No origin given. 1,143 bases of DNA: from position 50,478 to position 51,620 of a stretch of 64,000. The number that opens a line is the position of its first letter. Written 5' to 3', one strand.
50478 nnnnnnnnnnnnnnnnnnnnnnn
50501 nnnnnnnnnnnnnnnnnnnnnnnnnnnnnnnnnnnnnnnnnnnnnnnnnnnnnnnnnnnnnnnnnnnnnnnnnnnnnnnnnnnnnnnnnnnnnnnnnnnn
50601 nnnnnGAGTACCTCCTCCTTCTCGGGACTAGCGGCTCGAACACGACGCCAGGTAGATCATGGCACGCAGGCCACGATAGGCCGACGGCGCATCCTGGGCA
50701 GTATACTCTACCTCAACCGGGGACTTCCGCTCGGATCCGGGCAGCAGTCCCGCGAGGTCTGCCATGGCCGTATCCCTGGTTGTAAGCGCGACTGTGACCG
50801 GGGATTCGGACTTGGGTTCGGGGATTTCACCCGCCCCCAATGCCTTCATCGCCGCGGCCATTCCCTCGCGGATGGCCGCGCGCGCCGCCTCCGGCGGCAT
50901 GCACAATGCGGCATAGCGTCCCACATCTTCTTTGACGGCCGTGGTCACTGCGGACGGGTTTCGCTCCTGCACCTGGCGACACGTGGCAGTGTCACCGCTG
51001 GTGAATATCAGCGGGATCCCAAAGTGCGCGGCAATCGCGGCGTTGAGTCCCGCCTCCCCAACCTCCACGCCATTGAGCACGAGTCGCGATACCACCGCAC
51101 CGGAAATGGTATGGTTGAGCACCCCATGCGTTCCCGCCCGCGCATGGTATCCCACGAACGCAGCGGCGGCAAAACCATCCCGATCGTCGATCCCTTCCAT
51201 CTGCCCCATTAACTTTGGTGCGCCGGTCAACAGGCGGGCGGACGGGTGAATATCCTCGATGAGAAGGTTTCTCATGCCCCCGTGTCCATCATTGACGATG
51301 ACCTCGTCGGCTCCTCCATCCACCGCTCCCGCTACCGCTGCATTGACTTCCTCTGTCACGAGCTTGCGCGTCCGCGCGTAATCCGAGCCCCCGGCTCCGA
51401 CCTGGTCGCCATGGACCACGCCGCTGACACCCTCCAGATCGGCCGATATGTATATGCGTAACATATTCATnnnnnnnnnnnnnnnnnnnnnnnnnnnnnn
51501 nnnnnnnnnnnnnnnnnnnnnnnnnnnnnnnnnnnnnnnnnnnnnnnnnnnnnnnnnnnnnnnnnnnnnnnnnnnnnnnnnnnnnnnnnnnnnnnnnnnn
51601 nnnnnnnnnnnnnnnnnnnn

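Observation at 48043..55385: Seven-gene co-directional peptidase/amidohydrolase cluster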

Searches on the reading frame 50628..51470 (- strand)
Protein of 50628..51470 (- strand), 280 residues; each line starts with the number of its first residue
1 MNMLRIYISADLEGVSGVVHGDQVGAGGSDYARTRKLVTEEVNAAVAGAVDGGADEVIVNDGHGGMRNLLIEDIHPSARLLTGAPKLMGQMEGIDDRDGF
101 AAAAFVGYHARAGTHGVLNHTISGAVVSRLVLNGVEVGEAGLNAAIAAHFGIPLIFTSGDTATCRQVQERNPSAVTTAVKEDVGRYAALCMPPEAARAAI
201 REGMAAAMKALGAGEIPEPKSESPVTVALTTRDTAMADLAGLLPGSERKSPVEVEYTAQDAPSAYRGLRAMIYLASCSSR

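Call 3: search_protein_families(library=pfam, proteins=[window:50628-51470:-])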
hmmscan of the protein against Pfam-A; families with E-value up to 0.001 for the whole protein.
window:50628-51470:- (280 aa): 1 family
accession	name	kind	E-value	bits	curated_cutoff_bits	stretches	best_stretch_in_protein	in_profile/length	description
PF04951.18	Peptidase_M55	-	3.1e-91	305.9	25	1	4-269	1-263/264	D-aminopeptidase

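Call 4: search_protein_families(library=ncbifam, proteins=[window:50628-51470:-])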
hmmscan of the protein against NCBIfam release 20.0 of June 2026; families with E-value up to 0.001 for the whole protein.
window:50628-51470:- (280 aa): 1 family
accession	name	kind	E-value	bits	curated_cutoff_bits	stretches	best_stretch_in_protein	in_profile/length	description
NF058634.1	AmiPeptDppABac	equivalog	6.4e-63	212.7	430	1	5-276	2-269/274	D-aminopeptidase DppA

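Call 8: find_encoding_contigs(protein=window:50628-51470:-, flank=10000, max_places=6)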
Protein window:50628-51470:- (280 aa): no gene with exactly this product is on record in the collection.

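Call 44: search_solved_structures(query=window:50628-51470:-, max_evalue=0.00001)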
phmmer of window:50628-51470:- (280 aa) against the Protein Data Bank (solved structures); distinct sequences matched with E-value up to 0.00001: 1.
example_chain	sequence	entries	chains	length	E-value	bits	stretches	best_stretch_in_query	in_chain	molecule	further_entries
1hi9_A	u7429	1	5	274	3.1e-49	171.3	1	5-276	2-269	DIPEPTIDE TRANSPORT PROTEIN DPPA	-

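Call 54: search_solved_structures(query=window:50628-51470:-, max_evalue=0.00001, show_alignments=1)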
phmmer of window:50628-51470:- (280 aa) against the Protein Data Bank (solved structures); distinct sequences matched with E-value up to 0.00001: 1.
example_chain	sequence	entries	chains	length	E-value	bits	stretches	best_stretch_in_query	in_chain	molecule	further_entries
1hi9_A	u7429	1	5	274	3.1e-49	171.3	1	5-276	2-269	DIPEPTIDE TRANSPORT PROTEIN DPPA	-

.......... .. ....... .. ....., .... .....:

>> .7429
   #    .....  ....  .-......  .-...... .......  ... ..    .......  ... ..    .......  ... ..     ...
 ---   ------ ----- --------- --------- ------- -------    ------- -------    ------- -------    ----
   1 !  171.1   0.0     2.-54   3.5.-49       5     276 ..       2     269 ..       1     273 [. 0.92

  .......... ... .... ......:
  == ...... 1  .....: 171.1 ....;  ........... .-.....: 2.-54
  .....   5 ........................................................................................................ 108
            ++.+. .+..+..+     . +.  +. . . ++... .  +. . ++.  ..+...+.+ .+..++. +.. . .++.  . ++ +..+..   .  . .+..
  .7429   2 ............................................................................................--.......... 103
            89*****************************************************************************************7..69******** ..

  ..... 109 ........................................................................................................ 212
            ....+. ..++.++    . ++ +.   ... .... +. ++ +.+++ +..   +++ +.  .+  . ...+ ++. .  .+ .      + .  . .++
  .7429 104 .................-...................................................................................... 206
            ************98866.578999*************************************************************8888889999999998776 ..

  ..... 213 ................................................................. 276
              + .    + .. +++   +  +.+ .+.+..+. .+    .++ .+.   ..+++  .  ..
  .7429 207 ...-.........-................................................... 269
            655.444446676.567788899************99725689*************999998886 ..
